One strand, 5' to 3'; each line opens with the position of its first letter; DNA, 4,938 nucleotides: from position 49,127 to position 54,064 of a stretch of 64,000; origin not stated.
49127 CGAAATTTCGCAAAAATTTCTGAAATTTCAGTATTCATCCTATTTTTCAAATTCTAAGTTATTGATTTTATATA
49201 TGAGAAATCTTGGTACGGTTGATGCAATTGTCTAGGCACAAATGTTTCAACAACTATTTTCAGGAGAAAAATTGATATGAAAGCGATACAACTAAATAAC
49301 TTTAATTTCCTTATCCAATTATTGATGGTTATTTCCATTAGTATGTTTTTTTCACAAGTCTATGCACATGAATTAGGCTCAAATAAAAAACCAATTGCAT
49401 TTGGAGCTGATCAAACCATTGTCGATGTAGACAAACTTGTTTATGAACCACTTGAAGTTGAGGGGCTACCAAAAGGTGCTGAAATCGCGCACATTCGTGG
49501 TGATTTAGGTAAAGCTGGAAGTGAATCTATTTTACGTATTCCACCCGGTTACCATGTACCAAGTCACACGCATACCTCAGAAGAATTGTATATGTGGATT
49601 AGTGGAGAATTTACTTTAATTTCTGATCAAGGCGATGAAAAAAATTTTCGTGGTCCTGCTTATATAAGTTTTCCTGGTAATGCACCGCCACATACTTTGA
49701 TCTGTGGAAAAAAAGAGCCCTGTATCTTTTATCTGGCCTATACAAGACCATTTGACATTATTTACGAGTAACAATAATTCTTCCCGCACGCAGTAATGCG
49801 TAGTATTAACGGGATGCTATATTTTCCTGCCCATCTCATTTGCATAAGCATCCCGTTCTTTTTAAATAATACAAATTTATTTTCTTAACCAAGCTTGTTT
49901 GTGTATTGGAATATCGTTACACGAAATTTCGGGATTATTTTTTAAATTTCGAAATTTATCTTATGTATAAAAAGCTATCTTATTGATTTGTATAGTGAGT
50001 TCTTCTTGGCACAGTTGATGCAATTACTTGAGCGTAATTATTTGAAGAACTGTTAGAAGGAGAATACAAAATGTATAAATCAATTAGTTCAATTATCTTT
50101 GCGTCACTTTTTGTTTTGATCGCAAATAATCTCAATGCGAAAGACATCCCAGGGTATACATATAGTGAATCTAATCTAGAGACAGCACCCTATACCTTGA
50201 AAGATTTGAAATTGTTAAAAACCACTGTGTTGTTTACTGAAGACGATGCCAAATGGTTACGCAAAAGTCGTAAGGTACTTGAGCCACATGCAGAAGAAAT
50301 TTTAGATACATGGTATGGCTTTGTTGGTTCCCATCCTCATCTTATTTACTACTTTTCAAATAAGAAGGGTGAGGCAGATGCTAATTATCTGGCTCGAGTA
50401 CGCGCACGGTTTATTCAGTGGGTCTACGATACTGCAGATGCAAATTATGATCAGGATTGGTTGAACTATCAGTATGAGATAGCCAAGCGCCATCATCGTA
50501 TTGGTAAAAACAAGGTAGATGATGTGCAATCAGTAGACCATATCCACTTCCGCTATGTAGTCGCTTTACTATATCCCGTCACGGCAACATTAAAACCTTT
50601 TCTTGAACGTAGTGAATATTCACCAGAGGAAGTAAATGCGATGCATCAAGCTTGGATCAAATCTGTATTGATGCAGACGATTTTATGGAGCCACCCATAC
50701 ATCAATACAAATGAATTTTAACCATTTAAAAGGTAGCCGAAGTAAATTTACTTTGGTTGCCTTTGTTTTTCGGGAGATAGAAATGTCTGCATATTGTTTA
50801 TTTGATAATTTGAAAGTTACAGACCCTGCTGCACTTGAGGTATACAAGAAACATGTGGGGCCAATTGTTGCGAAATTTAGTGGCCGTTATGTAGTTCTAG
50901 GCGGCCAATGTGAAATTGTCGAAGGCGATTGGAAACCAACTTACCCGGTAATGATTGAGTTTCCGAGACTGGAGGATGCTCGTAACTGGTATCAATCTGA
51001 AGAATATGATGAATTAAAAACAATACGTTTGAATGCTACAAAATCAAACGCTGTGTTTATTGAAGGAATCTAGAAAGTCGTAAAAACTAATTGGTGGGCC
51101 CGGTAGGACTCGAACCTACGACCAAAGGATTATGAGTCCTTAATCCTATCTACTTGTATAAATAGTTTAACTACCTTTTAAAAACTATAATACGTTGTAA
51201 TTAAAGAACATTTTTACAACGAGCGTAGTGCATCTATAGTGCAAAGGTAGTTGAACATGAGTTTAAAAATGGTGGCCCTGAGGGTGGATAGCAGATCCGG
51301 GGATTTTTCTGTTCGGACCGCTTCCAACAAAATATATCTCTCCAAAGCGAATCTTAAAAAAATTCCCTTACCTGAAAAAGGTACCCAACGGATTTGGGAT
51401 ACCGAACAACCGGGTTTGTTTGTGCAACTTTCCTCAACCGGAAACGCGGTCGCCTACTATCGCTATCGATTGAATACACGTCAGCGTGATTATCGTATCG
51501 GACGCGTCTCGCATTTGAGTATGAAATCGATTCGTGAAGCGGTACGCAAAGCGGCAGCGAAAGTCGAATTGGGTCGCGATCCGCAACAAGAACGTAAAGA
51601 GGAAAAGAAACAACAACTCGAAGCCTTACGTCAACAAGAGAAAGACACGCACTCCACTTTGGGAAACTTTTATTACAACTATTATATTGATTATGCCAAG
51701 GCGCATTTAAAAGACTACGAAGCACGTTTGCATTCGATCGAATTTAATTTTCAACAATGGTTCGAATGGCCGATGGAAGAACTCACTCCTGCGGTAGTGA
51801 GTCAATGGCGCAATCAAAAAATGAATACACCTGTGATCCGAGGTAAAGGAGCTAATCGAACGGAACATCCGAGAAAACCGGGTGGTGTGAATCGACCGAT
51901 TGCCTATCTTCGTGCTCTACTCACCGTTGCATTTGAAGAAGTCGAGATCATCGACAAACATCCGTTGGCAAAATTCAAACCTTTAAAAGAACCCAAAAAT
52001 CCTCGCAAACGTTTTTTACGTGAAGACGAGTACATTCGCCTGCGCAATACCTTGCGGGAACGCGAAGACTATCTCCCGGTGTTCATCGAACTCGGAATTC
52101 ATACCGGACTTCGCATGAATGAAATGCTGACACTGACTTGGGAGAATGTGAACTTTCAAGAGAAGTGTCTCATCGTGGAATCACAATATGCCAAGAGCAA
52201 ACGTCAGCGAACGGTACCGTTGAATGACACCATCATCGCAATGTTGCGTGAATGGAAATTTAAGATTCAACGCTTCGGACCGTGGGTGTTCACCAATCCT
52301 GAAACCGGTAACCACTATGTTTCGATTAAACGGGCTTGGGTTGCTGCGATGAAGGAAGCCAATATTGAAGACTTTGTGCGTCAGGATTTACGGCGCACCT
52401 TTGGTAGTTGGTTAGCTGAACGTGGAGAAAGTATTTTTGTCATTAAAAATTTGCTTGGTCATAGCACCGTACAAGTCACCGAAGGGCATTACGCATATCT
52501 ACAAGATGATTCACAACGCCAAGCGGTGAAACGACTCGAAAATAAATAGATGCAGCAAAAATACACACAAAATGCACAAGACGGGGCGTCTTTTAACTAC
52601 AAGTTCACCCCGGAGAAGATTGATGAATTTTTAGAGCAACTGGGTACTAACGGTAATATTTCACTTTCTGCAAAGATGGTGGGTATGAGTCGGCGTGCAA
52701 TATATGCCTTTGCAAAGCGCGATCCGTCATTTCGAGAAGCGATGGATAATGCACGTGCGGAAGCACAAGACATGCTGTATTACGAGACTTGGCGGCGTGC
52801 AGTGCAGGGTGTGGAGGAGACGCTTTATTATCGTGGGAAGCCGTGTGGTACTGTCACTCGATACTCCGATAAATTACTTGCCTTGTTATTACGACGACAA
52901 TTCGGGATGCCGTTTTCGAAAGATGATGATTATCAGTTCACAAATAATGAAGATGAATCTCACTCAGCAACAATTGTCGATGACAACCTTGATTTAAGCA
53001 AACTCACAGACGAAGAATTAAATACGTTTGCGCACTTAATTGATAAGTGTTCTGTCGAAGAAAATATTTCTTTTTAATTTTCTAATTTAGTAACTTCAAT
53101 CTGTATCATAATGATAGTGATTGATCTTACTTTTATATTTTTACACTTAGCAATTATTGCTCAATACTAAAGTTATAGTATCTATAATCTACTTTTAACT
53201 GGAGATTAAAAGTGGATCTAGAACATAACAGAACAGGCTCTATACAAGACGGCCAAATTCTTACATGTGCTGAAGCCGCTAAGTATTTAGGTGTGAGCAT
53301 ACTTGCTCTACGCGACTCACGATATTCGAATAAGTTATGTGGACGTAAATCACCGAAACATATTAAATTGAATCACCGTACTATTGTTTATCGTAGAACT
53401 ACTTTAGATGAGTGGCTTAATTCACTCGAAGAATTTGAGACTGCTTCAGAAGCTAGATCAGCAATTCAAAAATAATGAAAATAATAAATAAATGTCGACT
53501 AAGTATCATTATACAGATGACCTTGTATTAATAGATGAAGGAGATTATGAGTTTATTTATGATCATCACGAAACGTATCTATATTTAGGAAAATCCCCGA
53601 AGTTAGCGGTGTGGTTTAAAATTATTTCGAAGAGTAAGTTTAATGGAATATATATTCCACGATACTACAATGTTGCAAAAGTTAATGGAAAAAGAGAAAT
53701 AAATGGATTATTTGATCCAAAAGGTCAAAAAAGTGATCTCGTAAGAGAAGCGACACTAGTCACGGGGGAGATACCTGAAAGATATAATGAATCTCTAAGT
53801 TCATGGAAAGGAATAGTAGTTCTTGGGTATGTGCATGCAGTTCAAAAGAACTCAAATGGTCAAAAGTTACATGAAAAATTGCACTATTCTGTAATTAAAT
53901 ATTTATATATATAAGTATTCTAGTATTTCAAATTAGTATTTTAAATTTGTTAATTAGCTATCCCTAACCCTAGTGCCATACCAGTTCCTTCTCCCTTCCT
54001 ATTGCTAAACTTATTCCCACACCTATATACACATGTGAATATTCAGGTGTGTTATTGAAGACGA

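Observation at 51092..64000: Integrase/tRNA-bounded island carrying a DISARM-like helicase/DUF1998/PLD operon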

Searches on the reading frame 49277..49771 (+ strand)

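Call 19: search_protein_families(library=ncbifam, proteins=[window:49277-49771:+], max_evalue=0.001)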
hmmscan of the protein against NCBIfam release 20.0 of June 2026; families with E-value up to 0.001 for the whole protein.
window:49277-49771:+ (164 aa): 1 family
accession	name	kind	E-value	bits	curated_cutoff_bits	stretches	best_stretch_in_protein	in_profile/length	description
TIGR02451.1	anti_sig_ChrR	subfamily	0.00092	19.1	124.5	1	67-114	113-161/216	ChrR family anti-sigma-E factor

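Call 88: search_protein_families(library=pfam, proteins=[window:49277-49771:+], max_evalue=0.001)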
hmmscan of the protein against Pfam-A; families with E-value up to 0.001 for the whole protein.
window:49277-49771:+ (164 aa): 2 families
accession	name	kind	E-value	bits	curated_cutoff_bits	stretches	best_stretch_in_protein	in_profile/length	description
PF07883.17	Cupin_2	-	1.4e-06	28.3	27.2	1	86-153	3-68/70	Cupin domain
PF12973.13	Cupin_7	-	0.0004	20.6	27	1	49-119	6-69/105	ChrR Cupin-like domain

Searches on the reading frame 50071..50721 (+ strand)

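Call 19: search_protein_families(library=ncbifam, proteins=[window:50071-50721:+], max_evalue=0.001)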
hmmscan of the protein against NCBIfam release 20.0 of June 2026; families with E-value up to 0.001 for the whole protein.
window:50071-50721:+ (216 aa): 0 families

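Call 88: search_protein_families(library=pfam, proteins=[window:50071-50721:+], max_evalue=0.001)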
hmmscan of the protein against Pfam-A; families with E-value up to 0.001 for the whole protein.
window:50071-50721:+ (216 aa): 1 family
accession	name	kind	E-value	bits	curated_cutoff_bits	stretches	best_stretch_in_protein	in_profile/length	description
PF11563.14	Protoglobin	-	3.8e-33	115.2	25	1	45-215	4-157/158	Protoglobin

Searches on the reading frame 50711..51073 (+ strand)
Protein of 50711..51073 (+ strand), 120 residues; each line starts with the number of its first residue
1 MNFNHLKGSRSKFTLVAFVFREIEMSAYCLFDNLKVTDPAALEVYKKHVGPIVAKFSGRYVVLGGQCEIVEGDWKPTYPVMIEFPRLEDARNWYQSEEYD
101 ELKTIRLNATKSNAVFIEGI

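Call 19: search_protein_families(library=ncbifam, proteins=[window:50711-51073:+], max_evalue=0.001)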
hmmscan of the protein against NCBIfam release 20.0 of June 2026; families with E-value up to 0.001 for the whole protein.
window:50711-51073:+ (120 aa): 0 families

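Call 88: search_protein_families(library=pfam, proteins=[window:50711-51073:+], max_evalue=0.001)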
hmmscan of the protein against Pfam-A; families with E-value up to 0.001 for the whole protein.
window:50711-51073:+ (120 aa): 1 family
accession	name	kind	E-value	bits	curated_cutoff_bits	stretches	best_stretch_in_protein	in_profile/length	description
PF07045.17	DUF1330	-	5.7e-27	94.4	23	1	26-120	1-94/94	Domain of unknown function (DUF1330)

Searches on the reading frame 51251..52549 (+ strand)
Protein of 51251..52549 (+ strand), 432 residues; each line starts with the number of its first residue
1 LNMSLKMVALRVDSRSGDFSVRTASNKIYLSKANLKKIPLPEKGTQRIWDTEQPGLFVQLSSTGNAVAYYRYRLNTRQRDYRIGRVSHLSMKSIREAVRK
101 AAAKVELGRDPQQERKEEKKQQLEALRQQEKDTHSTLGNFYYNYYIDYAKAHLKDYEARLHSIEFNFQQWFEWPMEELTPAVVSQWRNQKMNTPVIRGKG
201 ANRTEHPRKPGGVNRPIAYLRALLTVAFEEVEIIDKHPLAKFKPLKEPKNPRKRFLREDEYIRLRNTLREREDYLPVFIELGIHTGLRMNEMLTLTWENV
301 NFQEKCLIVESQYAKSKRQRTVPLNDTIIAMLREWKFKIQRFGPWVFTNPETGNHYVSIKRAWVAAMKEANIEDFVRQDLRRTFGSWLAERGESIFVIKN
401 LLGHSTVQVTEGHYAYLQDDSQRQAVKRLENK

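Call 9: search_protein_families(library=pfam, proteins=[window:51251-52549:+], max_evalue=0.01)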
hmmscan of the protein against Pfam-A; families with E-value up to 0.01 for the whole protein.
window:51251-52549:+ (432 aa): 3 families
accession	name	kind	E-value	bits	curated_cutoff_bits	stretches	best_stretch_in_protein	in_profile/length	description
PF00589.27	Phage_integrase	-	6.2e-26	91.6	27.1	1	255-418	2-169/172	Phage integrase family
PF13356.12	Arm-DNA-bind_3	-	1.8e-11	44.4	27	1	30-118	1-83/83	Arm DNA-binding domain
PF24624.1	Int_N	-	0.0016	19.6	27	1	144-246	11-100/100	Phage integrase, N-terminal domain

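Call 10: search_protein_families(library=padloc, proteins=[window:51251-52549:+], max_evalue=0.01)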
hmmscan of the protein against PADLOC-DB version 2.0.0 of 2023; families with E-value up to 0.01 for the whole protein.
window:51251-52549:+ (432 aa): 0 families

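Call 102: search_protein_families(library=phrogs, proteins=[window:51251-52549:+], max_evalue=0.001)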
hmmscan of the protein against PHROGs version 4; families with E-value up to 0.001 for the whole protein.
window:51251-52549:+ (432 aa): 7 families
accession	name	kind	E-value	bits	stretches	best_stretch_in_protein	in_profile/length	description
phrog_1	-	integration and excision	3e-56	192.9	1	30-431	93-449/611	integrase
phrog_216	-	integration and excision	1.6e-33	117.1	1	221-431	22-238/301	integrase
phrog_3423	-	unknown function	1.8e-10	42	1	27-159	5-135/157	-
phrog_7685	-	integration and excision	1.1e-09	39.2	1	316-431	124-237/240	integrase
phrog_37709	-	unknown function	1.4e-08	35.7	1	205-307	10-109/116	-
phrog_35951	-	unknown function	1.6e-07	32.7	1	360-418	6-63/97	-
phrog_7269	-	integration and excision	0.00023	22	1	378-427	31-79/89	integrase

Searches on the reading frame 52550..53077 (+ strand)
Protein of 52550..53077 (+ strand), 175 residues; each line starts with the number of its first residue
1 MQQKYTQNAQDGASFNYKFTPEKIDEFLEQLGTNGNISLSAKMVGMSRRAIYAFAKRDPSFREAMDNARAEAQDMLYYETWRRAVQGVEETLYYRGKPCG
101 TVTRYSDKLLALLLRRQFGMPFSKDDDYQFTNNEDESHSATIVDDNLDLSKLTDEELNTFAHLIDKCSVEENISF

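Call 9: search_protein_families(library=pfam, proteins=[window:52550-53077:+], max_evalue=0.01)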
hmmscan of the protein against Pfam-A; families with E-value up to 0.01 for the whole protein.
window:52550-53077:+ (175 aa): 1 family
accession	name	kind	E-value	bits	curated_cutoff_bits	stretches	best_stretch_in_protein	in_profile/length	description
PF20901.3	Sf6_terminase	-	0.0022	18.5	27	1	19-89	1-72/106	Bacteriophage Sf6, terminase small subunit-like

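Call 10: search_protein_families(library=padloc, proteins=[window:52550-53077:+], max_evalue=0.01)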
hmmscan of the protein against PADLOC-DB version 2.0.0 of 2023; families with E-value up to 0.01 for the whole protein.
window:52550-53077:+ (175 aa): 0 families

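Call 102: search_protein_families(library=phrogs, proteins=[window:52550-53077:+], max_evalue=0.001)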
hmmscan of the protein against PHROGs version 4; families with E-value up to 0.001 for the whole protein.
window:52550-53077:+ (175 aa): 1 family
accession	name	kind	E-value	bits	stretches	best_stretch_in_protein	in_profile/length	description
phrog_4044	-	head and packaging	1.8e-29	103.5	1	8-117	13-123/180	terminase small subunit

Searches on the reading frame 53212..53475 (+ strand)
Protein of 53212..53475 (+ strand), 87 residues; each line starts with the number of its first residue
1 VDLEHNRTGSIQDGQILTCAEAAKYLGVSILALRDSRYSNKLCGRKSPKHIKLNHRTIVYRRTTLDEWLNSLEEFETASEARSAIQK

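Call 9: search_protein_families(library=pfam, proteins=[window:53212-53475:+], max_evalue=0.01)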
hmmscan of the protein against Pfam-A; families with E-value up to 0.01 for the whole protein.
window:53212-53475:+ (87 aa): 1 family
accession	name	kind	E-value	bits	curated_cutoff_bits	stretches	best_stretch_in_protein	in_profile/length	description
PF12728.13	HTH_17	-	0.00017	22.2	27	1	17-71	2-49/51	Helix-turn-helix domain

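Call 10: search_protein_families(library=padloc, proteins=[window:53212-53475:+], max_evalue=0.01)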
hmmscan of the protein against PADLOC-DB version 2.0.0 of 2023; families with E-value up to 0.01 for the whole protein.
window:53212-53475:+ (87 aa): 0 families

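Call 102: search_protein_families(library=phrogs, proteins=[window:53212-53475:+], max_evalue=0.001)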
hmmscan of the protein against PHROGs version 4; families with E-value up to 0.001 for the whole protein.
window:53212-53475:+ (87 aa): 1 family
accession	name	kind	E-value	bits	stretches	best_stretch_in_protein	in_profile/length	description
phrog_7338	-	unknown function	0.00056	21.1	0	8-74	22-82/87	-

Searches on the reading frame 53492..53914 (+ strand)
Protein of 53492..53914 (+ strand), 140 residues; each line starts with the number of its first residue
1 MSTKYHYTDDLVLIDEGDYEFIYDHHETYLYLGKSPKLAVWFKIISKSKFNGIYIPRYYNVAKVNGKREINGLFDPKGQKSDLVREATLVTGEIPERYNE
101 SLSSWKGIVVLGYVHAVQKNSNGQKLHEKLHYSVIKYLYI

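Call 9: search_protein_families(library=pfam, proteins=[window:53492-53914:+], max_evalue=0.01)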
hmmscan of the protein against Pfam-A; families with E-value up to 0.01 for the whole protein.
window:53492-53914:+ (140 aa): 0 families

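Call 10: search_protein_families(library=padloc, proteins=[window:53492-53914:+], max_evalue=0.01)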
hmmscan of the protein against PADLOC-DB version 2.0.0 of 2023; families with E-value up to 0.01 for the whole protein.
window:53492-53914:+ (140 aa): 0 families

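Call 102: search_protein_families(library=phrogs, proteins=[window:53492-53914:+], max_evalue=0.001)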
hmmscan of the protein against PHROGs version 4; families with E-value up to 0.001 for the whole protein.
window:53492-53914:+ (140 aa): 0 families
